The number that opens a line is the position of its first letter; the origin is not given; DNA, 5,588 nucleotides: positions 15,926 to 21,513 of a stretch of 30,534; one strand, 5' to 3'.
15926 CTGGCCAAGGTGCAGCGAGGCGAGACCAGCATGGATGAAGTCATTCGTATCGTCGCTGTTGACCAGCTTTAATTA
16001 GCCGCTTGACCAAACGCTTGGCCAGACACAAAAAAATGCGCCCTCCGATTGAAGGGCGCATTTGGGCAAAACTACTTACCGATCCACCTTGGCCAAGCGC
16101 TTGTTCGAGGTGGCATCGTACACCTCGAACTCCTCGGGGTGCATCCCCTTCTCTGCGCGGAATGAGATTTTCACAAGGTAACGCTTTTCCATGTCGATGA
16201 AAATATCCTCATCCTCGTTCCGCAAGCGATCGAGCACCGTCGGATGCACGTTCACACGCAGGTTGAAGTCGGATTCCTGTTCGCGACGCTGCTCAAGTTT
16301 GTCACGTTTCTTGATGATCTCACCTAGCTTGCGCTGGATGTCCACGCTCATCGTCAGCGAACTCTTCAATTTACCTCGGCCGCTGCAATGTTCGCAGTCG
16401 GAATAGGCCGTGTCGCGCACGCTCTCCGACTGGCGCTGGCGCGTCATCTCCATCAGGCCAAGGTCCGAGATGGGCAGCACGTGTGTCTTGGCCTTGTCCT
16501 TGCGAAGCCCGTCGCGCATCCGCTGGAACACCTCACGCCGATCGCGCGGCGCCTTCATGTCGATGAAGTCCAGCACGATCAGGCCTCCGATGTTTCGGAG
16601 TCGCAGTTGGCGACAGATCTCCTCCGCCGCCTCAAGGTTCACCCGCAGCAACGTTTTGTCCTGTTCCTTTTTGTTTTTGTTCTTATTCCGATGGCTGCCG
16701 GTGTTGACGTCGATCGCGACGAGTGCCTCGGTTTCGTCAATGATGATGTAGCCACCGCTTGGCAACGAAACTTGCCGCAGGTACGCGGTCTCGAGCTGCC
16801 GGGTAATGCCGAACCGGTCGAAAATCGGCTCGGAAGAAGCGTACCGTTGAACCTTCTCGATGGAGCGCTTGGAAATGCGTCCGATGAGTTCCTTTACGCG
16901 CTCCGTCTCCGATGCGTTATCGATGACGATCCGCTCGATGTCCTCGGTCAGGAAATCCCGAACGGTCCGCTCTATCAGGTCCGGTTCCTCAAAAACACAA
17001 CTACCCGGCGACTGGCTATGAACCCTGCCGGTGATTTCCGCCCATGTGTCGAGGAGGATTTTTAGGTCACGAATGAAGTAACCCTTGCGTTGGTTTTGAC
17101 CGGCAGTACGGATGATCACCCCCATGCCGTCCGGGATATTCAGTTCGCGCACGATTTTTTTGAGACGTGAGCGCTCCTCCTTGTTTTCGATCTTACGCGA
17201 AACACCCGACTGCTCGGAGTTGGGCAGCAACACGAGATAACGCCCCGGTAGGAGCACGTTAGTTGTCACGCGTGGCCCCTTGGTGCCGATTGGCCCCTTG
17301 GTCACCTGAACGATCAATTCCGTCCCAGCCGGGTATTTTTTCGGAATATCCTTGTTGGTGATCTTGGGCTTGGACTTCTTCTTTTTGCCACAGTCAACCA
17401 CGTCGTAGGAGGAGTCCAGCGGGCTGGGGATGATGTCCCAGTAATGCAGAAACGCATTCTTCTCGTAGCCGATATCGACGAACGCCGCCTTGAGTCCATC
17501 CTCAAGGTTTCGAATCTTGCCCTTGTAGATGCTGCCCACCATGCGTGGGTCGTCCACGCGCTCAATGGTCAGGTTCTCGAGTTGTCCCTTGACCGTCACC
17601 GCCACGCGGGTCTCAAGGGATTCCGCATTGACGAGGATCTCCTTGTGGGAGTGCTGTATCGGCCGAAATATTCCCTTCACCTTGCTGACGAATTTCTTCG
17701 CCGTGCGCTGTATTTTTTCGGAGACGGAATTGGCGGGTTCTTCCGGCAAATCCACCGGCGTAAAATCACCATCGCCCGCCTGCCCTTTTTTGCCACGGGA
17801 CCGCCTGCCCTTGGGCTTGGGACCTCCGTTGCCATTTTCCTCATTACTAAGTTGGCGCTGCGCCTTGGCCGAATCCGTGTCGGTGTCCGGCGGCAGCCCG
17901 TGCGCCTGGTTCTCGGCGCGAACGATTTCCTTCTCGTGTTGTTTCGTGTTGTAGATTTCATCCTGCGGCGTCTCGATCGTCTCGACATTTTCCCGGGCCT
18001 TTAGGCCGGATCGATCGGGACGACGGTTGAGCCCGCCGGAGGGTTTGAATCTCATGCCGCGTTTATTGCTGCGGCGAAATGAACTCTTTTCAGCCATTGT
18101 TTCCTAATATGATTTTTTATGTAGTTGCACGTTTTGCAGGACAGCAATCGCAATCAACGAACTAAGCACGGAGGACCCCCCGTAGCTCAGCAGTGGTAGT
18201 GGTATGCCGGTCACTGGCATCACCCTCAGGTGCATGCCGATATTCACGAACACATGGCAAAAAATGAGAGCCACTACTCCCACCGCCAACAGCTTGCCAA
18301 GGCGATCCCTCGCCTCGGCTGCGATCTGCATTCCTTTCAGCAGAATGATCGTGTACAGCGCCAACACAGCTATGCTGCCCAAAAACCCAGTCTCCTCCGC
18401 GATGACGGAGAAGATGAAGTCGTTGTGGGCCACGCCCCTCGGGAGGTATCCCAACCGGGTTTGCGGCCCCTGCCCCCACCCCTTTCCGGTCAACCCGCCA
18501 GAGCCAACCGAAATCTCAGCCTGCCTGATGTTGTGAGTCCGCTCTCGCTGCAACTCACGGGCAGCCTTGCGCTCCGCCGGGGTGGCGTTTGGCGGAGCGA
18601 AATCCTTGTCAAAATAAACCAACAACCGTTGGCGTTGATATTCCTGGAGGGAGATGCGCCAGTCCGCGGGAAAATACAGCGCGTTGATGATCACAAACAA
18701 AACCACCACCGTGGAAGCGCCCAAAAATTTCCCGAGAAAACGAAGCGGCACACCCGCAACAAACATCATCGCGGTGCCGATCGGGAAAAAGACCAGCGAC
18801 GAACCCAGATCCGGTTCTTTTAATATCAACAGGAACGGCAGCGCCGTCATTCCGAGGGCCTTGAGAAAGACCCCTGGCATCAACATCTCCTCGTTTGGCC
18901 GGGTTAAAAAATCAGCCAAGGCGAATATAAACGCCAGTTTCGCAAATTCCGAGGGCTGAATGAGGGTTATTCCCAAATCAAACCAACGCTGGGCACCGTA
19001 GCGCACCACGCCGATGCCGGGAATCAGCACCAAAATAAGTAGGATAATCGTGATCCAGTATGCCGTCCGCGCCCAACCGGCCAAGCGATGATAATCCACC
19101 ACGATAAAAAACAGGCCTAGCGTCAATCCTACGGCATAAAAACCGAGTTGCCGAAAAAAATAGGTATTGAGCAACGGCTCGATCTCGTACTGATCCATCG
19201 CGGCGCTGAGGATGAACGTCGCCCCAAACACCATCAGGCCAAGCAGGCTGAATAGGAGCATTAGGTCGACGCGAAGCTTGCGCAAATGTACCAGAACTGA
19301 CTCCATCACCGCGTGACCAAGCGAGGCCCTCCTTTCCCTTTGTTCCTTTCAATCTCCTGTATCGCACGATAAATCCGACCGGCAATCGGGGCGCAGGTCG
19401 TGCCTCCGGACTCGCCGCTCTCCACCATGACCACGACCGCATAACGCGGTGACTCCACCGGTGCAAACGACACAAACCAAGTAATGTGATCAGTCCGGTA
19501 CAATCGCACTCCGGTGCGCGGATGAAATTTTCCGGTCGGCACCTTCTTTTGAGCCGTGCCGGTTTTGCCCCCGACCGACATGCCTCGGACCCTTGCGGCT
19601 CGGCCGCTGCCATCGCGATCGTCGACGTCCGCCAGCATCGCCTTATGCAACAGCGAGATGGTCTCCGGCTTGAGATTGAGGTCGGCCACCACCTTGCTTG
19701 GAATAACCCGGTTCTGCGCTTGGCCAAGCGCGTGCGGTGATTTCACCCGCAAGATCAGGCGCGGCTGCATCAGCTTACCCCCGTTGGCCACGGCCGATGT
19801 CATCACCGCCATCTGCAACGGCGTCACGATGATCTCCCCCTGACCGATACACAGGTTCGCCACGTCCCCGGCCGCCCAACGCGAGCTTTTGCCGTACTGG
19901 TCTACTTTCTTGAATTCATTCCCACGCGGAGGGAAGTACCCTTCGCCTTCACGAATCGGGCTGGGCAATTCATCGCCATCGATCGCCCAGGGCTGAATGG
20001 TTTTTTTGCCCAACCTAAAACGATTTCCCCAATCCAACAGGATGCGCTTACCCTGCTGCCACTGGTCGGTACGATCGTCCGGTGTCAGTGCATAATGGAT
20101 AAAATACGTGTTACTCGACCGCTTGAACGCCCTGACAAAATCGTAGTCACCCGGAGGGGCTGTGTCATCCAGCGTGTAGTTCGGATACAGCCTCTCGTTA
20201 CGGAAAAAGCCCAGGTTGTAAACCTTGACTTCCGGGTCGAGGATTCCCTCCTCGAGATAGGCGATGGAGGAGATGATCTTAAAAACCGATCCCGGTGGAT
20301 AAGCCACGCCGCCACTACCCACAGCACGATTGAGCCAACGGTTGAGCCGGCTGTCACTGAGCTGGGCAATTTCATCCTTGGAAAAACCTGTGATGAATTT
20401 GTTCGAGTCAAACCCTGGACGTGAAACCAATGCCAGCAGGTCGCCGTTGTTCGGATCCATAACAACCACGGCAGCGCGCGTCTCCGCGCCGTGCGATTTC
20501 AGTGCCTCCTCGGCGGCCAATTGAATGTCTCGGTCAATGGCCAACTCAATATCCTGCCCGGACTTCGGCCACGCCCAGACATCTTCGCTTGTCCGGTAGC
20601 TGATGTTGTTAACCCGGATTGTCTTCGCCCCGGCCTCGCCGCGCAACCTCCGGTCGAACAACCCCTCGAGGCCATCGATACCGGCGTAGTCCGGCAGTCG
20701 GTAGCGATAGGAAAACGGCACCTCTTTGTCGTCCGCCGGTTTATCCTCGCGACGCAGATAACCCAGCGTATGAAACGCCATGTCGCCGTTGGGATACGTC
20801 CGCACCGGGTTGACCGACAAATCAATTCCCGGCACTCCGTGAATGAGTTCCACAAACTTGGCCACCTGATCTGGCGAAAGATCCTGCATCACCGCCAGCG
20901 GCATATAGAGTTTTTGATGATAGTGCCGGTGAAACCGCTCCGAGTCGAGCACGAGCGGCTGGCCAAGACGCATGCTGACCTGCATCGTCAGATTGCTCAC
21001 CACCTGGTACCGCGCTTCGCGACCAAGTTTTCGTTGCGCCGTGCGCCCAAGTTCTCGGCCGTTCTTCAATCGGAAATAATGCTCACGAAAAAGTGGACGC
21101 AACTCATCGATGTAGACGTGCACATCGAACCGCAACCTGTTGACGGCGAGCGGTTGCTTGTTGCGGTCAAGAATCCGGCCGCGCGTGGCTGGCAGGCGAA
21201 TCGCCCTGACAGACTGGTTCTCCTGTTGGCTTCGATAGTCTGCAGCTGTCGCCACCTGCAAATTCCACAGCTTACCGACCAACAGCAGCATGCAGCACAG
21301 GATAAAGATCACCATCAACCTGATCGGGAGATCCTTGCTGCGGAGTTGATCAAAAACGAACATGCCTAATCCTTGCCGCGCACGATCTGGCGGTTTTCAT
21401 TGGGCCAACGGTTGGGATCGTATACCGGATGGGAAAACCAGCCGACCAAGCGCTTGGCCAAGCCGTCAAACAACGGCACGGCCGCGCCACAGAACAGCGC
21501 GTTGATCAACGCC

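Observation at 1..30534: Highly iterated 16-bp perfect palindrome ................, about 1.1 copies per kb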

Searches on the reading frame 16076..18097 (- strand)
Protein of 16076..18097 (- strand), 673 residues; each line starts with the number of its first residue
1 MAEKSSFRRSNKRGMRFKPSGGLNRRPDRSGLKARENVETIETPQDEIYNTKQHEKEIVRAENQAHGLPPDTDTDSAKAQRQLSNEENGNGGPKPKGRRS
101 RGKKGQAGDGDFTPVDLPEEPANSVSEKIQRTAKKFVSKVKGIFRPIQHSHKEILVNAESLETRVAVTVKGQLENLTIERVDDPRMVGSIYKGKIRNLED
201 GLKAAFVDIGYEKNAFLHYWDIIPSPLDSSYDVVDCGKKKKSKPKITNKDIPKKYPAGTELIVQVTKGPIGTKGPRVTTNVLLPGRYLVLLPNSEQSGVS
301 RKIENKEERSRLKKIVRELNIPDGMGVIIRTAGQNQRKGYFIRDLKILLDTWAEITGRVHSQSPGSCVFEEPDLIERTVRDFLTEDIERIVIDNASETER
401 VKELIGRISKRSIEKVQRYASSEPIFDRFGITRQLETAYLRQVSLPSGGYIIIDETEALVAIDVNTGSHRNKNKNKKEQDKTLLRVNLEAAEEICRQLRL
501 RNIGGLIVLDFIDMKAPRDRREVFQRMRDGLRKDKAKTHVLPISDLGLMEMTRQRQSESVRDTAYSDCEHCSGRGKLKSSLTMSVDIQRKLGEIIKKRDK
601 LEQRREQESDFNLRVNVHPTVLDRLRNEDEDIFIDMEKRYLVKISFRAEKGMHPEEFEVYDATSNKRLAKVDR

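Call 8: search_protein_families(library=ncbifam, proteins=[window:16076-18097:-])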
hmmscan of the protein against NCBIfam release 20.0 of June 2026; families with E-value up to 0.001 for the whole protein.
window:16076-18097:- (673 aa): 5 families
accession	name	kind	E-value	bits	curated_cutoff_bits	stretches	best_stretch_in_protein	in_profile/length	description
TIGR00757.1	RNaseEG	subfamily_domain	2.1e-138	461.7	325.95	1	162-589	1-415/415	Rne/Rng family ribonuclease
NF008689.0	PRK11712.1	equivalog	1.2e-112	376.8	594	1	152-659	3-486/489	ribonuclease G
NF008074.0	PRK10811.1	equivalog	1e-93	314.9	908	1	152-593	2-429/1068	ribonuclease E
NF052586.1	RnaseECyano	equivalog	3.6e-85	286.6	900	1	165-577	14-406/619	ribonuclease E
NF052588.1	RnaseEMycob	equivalog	2.1e-75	254.2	1400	1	181-616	357-787/945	ribonuclease E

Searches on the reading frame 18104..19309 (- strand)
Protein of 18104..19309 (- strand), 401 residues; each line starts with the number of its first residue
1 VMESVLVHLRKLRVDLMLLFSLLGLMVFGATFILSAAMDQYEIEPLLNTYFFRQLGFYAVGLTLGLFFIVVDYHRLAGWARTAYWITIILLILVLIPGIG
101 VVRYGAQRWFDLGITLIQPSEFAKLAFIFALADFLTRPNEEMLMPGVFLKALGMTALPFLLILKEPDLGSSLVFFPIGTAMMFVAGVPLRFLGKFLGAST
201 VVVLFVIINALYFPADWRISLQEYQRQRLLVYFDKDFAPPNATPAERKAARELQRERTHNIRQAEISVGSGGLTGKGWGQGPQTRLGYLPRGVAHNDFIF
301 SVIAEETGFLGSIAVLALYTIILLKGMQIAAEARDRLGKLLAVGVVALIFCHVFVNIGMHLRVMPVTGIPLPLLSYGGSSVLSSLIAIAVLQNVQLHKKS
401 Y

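Call 8: search_protein_families(library=ncbifam, proteins=[window:18104-19309:-])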
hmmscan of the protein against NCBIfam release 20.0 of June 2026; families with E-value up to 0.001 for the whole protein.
window:18104-19309:- (401 aa): 6 families
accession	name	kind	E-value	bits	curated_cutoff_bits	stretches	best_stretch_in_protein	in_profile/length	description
TIGR02210.1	rodA_shape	equivalog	1e-100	337.3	336.7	1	15-399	1-357/357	rod shape-determining protein RodA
TIGR02614.1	ftsW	equivalog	2.8e-87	293.1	337.5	1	16-396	2-355/357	putative lipid II flippase FtsW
TIGR02615.1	spoVE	exception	5.6e-68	230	448.8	2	256-394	217-352/354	stage V sporulation protein E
NF008060.0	PRK10794.1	equivalog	3.2e-63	213.9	590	1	9-399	11-364/370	peptidoglycan glycosyltransferase MrdB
NF037961.1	RodA_shape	subfamily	9.1e-58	196.5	150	2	217-391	240-404/415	rod shape-determining protein RodA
NF008042.0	PRK10774.1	equivalog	2e-39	135.7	493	2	260-395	254-389/405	cell division protein FtsW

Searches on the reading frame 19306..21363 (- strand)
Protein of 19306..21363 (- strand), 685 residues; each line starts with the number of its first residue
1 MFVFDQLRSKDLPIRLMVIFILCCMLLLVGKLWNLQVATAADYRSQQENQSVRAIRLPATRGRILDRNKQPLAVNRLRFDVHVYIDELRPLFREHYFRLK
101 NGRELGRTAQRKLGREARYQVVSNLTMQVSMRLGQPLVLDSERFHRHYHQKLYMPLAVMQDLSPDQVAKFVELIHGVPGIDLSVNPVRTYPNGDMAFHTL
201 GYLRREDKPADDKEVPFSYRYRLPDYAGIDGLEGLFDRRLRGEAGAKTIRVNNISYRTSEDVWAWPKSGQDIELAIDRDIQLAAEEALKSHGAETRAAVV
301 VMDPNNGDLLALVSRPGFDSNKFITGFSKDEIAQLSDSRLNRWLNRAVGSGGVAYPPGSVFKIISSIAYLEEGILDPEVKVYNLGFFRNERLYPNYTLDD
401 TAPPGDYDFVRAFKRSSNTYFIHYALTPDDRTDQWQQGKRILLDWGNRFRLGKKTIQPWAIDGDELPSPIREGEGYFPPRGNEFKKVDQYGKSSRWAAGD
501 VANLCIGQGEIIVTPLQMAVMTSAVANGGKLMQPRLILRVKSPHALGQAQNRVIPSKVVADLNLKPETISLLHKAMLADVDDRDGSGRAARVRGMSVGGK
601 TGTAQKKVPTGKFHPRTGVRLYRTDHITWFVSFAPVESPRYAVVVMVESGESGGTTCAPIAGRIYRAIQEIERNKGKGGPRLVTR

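Call 8: search_protein_families(library=ncbifam, proteins=[window:19306-21363:-])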
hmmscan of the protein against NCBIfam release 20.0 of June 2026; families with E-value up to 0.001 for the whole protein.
window:19306-21363:- (685 aa): 17 families
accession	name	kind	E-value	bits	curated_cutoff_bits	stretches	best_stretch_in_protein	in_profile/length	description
TIGR03423.1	pbp2_mrdA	equivalog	2.7e-123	412.6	455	1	16-668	5-590/593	penicillin-binding protein 2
TIGR02214.1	spoVD_pbp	equivalog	1.7e-61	208.3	688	2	16-384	2-314/636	stage V sporulation protein D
NF008061.0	PRK10795.1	equivalog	5.9e-51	173.8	962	2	150-667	127-607/634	peptidoglycan DD-transpeptidase MrdA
NF051842.1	PBP4_5_Efaec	equivalog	1.9e-42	145.5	700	2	177-425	244-481/668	penicillin-binding protein PBP4(5)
NF053573.1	PBP2_PenA_Neis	exception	1.7e-27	96.3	1105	3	564-668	462-556/572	peptidoglycan D,D-transpeptidase PBP2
NF000237.1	MECA_PBP2A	equivalog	2.2e-26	92.3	750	2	152-427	210-473/668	PBP2a family beta-lactam-resistant peptidoglycan transpeptidase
NF000406.1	MECB_PBP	exception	3.9e-26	91.6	1450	1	173-426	223-472/674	PBP2a family beta-lactam-resistant peptidoglycan transpeptidase MecB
NF011685.0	PRK15105.1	subfamily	5.3e-24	84.7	737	2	489-667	400-556/588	peptidoglycan glycosyltransferase FtsI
NF000410.1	MECA1_pure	exception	1.4e-23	83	1480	2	151-427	208-471/666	PBP2a family beta-lactam-resistant peptidoglycan transpeptidase MecA1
NF000409.1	MECA_pure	exception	3.3e-23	82.1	1490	1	187-426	240-472/668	PBP2a family beta-lactam-resistant peptidoglycan transpeptidase MecA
NF038278.1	strep_PBP2B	exception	4.5e-22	78.3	975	3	513-647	521-652/678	penicillin-binding protein PBP2B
NF000408.1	MECA2_pure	exception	1.1e-21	76.7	1525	2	186-427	239-473/668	PBP2a family beta-lactam-resistant peptidoglycan transpeptidase MecA2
NF000407.1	MECC_PBP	exception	1.6e-21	76.3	1500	2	184-428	232-471/665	PBP2a family beta-lactam-resistant peptidoglycan transpeptidase MecC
NF033378.1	MECD_PBP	exception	1.9e-21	76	1450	1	173-421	226-470/678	PBP2a family beta-lactam-resistant peptidoglycan transpeptidase MecD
NF038271.1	strep_PBP2X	exception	6.4e-17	61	1050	2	176-419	171-398/750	penicillin-binding protein PBP2X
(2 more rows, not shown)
